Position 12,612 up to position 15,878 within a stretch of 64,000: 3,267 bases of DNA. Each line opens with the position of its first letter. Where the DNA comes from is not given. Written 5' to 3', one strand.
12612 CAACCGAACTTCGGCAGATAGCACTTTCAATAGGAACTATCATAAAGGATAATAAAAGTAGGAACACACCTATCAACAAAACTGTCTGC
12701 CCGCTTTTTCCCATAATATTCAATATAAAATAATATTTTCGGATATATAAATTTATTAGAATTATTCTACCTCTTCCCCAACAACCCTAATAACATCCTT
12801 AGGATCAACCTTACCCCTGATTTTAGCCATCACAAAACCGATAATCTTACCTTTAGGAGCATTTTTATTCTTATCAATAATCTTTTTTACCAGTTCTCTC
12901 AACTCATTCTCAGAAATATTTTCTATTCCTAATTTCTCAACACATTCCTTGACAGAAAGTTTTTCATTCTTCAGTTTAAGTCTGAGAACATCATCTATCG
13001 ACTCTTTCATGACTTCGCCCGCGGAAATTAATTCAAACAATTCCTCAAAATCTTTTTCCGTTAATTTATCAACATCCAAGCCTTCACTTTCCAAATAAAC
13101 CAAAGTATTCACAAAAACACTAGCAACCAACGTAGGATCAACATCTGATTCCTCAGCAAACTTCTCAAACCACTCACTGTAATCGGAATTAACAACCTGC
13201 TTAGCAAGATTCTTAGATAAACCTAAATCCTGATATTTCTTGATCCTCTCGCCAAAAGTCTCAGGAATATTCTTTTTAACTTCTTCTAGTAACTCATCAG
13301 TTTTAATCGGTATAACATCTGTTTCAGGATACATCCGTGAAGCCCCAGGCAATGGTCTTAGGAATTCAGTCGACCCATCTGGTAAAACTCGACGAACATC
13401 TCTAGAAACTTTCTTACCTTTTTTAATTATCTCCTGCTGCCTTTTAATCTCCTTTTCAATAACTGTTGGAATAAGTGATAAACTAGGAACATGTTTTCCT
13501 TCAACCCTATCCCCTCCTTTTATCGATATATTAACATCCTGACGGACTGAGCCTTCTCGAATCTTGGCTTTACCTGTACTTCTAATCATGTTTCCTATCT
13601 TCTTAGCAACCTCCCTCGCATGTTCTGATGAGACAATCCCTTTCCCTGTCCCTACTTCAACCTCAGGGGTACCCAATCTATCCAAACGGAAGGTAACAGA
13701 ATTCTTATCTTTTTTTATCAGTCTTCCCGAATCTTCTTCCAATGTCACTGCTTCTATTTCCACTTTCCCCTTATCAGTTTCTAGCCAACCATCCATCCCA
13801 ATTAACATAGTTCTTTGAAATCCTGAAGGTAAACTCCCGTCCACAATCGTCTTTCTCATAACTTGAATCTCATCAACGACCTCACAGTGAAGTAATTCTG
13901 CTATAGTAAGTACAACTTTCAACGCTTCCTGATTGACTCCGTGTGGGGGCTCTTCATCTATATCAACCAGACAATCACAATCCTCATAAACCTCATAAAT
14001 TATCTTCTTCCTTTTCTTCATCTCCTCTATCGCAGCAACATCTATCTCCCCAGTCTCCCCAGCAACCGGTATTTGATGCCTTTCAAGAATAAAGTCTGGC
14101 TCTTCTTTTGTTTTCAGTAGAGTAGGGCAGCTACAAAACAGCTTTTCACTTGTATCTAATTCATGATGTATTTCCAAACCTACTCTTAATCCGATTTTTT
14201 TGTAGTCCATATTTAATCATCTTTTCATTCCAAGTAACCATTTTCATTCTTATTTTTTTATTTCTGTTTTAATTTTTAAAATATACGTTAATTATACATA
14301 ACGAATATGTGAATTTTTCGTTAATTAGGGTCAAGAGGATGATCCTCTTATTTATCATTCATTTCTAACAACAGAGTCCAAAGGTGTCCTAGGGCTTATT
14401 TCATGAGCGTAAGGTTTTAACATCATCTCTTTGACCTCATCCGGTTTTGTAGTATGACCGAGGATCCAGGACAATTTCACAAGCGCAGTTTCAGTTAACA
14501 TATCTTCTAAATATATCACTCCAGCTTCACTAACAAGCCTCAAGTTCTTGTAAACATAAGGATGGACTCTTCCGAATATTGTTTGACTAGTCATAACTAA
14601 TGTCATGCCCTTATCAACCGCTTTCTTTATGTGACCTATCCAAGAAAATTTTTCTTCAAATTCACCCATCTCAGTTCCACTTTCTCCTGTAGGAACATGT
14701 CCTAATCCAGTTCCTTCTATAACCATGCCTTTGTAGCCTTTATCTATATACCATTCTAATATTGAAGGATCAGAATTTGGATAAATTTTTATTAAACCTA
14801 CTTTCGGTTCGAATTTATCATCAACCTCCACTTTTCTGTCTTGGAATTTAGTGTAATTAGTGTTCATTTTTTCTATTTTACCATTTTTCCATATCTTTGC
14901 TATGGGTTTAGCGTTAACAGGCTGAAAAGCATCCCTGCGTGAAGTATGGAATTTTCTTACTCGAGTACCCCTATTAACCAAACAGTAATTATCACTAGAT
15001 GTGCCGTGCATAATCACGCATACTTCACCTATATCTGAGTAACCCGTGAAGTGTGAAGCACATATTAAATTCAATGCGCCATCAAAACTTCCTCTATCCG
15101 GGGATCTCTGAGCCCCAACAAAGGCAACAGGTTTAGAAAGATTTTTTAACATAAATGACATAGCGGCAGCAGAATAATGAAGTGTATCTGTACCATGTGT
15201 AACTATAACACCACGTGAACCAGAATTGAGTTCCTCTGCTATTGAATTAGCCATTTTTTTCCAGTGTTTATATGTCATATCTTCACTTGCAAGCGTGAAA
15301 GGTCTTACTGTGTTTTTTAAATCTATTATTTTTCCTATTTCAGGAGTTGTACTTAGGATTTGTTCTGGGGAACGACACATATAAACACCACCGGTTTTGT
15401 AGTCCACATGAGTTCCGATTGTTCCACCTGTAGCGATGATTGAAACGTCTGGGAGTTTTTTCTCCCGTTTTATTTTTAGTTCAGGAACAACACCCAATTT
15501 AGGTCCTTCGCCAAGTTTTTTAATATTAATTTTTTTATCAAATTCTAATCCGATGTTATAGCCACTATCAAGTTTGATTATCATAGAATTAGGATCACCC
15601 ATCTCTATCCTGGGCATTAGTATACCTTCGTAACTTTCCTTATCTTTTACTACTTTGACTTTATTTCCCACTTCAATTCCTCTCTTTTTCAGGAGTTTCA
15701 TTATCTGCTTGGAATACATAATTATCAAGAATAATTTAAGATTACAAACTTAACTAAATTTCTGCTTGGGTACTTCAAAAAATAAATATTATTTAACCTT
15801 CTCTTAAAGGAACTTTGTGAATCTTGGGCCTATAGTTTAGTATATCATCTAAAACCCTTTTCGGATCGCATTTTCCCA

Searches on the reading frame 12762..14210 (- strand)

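Call 91: search_protein_families(library=pfam, proteins=[window:12762-14210:-], max_evalue=0.001)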
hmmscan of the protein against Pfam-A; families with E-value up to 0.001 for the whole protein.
window:12762-14210:- (482 aa): 2 families
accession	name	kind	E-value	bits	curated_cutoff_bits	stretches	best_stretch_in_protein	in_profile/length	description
PF02934.20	GatB_N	-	7.4e-53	180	23.4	1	9-306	2-273/277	GatB/GatE catalytic domain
PF02637.23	GatB_Yqey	-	6.1e-21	75.3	27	1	347-479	2-146/148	GatB domain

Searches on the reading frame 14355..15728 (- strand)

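Call 91: search_protein_families(library=pfam, proteins=[window:14355-15728:-], max_evalue=0.001)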
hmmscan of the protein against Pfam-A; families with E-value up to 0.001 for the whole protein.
window:14355-15728:- (457 aa): 3 families
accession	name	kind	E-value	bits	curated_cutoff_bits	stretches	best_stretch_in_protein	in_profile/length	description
PF00710.25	Asparaginase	-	2.5e-53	180.9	22.5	1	95-286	2-186/193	Asparaginase, N-terminal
PF17763.6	Asparaginase_C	-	2e-27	95.9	34.6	1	309-436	1-114/114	Glutaminase/Asparaginase C-terminal domain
PF18195.6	GatD_N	-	4.4e-17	61.6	25.7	1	18-72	1-54/54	GatD N-terminal domain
